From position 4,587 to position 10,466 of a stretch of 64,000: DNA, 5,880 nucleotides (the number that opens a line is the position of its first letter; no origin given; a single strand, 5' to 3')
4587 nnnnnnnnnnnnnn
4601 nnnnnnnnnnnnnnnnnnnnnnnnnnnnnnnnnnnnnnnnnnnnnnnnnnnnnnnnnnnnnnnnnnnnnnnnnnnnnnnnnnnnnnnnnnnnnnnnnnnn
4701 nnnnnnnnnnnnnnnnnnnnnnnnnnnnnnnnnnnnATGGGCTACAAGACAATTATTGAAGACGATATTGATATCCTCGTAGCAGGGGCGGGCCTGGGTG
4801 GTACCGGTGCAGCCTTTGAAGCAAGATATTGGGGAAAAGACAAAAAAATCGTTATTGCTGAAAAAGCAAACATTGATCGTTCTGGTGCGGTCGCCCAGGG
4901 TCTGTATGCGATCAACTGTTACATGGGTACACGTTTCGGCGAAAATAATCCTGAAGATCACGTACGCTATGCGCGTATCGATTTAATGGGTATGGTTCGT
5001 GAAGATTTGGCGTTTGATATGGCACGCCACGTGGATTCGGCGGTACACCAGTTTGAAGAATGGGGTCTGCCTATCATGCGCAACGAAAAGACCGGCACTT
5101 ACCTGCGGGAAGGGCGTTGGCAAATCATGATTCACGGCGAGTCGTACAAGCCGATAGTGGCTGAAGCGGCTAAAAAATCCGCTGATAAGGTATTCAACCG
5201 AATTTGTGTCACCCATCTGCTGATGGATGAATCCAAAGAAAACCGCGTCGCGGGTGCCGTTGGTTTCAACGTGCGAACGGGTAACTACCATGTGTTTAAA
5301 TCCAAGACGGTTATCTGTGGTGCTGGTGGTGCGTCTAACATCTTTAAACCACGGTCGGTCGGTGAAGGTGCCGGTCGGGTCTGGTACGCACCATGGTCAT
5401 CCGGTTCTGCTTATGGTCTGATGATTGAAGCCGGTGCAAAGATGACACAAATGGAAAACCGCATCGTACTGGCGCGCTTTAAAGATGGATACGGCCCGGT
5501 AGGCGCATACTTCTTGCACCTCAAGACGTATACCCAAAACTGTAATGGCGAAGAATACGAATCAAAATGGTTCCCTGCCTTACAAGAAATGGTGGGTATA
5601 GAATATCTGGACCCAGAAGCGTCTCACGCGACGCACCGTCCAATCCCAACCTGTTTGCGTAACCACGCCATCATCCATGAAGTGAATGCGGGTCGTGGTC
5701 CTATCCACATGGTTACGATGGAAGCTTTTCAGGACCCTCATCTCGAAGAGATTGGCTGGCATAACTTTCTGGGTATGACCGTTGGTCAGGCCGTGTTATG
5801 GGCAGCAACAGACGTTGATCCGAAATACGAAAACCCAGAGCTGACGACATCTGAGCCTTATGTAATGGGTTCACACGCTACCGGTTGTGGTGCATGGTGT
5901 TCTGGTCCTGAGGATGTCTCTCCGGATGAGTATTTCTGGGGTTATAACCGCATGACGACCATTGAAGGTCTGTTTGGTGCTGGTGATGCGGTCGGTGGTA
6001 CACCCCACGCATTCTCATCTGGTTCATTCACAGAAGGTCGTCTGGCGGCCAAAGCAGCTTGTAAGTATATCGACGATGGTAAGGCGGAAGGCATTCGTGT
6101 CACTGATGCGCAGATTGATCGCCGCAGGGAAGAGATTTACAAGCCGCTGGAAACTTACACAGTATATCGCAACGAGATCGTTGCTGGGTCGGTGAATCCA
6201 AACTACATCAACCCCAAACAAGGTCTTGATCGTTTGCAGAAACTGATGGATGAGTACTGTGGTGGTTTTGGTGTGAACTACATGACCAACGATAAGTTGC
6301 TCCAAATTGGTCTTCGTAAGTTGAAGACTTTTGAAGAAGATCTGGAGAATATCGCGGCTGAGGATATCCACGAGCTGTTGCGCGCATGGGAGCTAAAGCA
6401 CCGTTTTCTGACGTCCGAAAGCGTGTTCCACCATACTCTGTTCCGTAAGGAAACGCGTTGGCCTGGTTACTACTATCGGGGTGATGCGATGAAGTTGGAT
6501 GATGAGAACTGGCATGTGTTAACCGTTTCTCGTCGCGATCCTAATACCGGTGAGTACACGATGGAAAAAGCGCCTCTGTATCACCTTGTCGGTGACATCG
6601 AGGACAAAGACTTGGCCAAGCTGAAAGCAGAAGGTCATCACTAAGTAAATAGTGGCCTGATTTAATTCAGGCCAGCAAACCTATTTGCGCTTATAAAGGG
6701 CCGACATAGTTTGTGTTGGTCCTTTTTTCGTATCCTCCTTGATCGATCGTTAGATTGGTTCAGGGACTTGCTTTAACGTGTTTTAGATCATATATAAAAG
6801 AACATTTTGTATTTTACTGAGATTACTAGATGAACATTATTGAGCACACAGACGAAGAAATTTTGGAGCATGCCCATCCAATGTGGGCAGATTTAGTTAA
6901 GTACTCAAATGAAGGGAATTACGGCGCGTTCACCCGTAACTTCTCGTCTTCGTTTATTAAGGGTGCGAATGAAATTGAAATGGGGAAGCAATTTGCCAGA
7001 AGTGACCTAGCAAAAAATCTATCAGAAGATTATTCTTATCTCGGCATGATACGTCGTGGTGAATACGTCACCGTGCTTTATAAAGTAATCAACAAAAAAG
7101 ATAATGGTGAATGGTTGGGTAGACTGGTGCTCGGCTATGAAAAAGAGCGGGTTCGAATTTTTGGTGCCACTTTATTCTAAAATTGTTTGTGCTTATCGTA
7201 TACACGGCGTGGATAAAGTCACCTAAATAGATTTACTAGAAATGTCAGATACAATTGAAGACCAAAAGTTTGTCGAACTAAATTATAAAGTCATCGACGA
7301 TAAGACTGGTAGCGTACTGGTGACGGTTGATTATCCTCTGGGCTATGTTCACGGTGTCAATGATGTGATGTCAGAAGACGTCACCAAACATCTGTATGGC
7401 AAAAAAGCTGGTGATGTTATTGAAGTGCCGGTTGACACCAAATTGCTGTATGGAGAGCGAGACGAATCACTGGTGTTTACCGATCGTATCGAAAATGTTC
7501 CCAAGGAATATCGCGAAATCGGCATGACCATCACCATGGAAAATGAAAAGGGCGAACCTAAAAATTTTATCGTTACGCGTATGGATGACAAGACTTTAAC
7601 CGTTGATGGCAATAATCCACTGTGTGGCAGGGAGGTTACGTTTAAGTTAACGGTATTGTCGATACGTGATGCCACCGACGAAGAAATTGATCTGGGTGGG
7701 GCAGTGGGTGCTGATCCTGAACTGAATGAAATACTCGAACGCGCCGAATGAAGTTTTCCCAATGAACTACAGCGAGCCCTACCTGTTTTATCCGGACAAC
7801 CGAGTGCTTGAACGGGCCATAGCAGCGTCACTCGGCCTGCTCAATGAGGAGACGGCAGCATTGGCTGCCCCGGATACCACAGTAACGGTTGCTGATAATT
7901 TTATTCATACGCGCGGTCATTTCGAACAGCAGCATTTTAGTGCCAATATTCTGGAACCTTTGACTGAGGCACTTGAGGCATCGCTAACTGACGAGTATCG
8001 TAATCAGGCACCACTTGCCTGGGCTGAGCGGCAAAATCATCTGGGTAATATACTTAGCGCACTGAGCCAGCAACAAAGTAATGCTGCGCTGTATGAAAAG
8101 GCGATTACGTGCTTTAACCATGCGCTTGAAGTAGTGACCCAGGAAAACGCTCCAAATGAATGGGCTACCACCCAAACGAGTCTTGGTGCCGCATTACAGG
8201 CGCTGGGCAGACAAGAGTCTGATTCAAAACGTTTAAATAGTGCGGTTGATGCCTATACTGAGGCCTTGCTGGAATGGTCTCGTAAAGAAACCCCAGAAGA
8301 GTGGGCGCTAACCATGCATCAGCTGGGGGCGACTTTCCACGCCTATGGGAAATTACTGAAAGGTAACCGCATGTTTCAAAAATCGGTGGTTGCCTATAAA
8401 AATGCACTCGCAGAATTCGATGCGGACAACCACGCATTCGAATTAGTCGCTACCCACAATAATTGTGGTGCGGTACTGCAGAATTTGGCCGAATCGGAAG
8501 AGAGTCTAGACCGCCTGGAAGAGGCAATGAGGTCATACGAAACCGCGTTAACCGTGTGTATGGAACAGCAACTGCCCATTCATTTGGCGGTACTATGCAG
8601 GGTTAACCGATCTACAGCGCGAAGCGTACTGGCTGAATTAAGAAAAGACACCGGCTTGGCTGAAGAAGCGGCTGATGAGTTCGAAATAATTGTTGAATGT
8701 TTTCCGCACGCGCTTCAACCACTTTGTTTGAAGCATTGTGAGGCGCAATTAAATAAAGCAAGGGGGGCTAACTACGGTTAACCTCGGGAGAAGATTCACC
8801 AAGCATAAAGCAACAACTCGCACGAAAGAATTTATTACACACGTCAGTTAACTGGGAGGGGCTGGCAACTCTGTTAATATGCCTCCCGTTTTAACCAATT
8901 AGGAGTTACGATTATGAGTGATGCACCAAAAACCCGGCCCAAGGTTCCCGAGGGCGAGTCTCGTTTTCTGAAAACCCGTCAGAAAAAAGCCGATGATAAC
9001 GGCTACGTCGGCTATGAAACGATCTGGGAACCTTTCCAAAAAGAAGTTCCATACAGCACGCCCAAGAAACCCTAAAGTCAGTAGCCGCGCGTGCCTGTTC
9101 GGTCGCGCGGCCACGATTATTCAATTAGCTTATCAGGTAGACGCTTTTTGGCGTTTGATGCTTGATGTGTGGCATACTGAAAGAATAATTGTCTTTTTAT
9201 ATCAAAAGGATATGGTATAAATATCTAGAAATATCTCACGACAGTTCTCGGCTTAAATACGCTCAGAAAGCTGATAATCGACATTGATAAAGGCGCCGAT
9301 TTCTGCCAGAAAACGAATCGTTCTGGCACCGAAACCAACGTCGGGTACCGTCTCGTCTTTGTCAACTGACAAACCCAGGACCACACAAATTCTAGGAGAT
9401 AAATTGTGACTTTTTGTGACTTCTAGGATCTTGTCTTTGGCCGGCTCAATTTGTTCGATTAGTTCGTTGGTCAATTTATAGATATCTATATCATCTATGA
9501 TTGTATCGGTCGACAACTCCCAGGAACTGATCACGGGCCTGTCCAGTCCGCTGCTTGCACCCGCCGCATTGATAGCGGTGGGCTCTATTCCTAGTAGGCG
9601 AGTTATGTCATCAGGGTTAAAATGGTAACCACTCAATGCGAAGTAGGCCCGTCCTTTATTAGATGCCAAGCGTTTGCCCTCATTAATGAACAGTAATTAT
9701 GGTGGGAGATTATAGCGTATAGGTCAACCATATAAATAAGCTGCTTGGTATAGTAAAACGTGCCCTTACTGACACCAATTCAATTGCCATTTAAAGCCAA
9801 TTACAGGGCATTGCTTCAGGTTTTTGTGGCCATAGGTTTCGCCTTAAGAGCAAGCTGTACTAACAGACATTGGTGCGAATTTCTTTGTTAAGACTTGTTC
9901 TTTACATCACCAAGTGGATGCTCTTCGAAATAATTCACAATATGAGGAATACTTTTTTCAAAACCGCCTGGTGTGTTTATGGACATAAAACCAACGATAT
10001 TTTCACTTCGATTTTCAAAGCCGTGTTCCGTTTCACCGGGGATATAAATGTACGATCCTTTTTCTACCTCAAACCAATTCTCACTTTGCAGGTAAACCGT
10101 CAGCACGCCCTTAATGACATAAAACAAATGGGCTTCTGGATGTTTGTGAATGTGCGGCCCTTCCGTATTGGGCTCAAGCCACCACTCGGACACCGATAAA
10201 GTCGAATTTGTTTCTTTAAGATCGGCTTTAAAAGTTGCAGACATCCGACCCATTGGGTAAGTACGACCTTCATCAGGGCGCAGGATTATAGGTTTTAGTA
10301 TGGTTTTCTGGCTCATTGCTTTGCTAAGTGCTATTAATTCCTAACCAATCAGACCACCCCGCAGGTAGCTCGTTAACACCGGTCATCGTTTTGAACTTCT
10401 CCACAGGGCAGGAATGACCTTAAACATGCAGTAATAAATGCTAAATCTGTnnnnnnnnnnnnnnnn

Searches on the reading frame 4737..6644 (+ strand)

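Call 28: search_protein_families(library=pfam, proteins=[window:4737-6644:+], max_evalue=0.0001)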
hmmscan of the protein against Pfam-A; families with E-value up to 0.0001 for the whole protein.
window:4737-6644:+ (635 aa): 2 families
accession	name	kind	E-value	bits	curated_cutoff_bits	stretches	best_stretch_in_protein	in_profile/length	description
PF00890.30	FAD_binding_2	-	1.8e-18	67.4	20.4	1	12-241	1-249/414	FAD binding domain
PF02910.25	Succ_DH_flav_C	-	3.7e-09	37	20.8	1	499-614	3-116/130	Fumarate reductase flavoprotein C-term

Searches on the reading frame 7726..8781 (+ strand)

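Call 11: search_protein_families(library=pfam, proteins=[window:7726-8781:+], max_evalue=0.01)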
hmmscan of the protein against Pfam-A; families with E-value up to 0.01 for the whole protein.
window:7726-8781:+ (351 aa): 7 families
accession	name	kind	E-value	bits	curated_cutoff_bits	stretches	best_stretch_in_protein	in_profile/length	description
PF13424.12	TPR_12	-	3.1e-10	40.5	30.1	1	123-178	19-76/77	Tetratricopeptide repeat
PF07719.23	TPR_2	-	8e-07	29.2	27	0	250-276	3-29/34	Tetratricopeptide repeat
PF00515.34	TPR_1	-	1.2e-06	28.5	27.8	0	250-277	3-30/34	Tetratricopeptide repeat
PF13374.12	TPR_10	-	7.6e-05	23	27.5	0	248-275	9-36/42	Tetratricopeptide repeat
PF13428.12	TPR_14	-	0.00012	22.8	23.5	0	250-281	3-34/44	Tetratricopeptide repeat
PF13181.12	TPR_8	-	0.00054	20.4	25.7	0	250-276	3-29/34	Tetratricopeptide repeat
PF13414.12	TPR_11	-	0.004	17.3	26.8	0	263-277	9-23/42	TPR repeat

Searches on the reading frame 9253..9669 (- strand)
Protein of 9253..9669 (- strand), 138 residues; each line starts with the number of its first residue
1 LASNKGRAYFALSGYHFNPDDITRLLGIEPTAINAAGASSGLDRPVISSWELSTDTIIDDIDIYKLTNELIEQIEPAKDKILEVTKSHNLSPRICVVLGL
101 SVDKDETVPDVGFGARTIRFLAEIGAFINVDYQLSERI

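Call 11: search_protein_families(library=pfam, proteins=[window:9253-9669:-], max_evalue=0.01)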
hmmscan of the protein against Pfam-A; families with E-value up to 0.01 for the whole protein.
window:9253-9669:- (138 aa): 1 family
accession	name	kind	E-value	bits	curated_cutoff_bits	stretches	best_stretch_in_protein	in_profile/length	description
PF14106.11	DUF4279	-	1.6e-20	74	25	1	14-130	2-116/116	Domain of unknown function (DUF4279)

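Call 54: search_protein_families(library=padloc, proteins=[window:9253-9669:-], max_evalue=0.001)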
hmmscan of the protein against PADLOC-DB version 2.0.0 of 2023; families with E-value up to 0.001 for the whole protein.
window:9253-9669:- (138 aa): 0 families

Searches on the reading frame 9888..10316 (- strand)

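Call 11: search_protein_families(library=pfam, proteins=[window:9888-10316:-], max_evalue=0.01)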
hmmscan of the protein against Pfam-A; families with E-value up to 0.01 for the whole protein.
window:9888-10316:- (142 aa): 8 families
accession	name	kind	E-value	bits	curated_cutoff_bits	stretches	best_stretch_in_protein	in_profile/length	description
PF07883.17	Cupin_2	-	5.9e-14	52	27.2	1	47-112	5-68/70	Cupin domain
PF02311.25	AraC_binding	-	6.9e-05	23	21.1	1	57-108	19-69/135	AraC-like ligand binding domain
PF11699.14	CENP-C_C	-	0.00024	21.7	29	1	52-105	24-76/85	Mif2/CENP-C like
PF16867.11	DMSP_lyase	-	0.00057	20.1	27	1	46-100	101-153/162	Dimethlysulfonioproprionate lyase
PF03079.20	ARD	-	0.0017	19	27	1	55-110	88-145/157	ARD/ARD' family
PF12973.13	Cupin_7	-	0.0017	18.5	27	1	56-103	48-90/105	ChrR Cupin-like domain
PF05899.18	Cupin_3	-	0.0034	17.5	23.5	1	59-96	23-60/74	EutQ-like cupin domain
PF14499.12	DUF4437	-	0.0097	15.5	24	1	51-134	48-128/250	Domain of unknown function (DUF4437)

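Call 54: search_protein_families(library=padloc, proteins=[window:9888-10316:-], max_evalue=0.001)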
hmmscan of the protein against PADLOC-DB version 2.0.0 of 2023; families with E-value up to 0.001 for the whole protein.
window:9888-10316:- (142 aa): 0 families
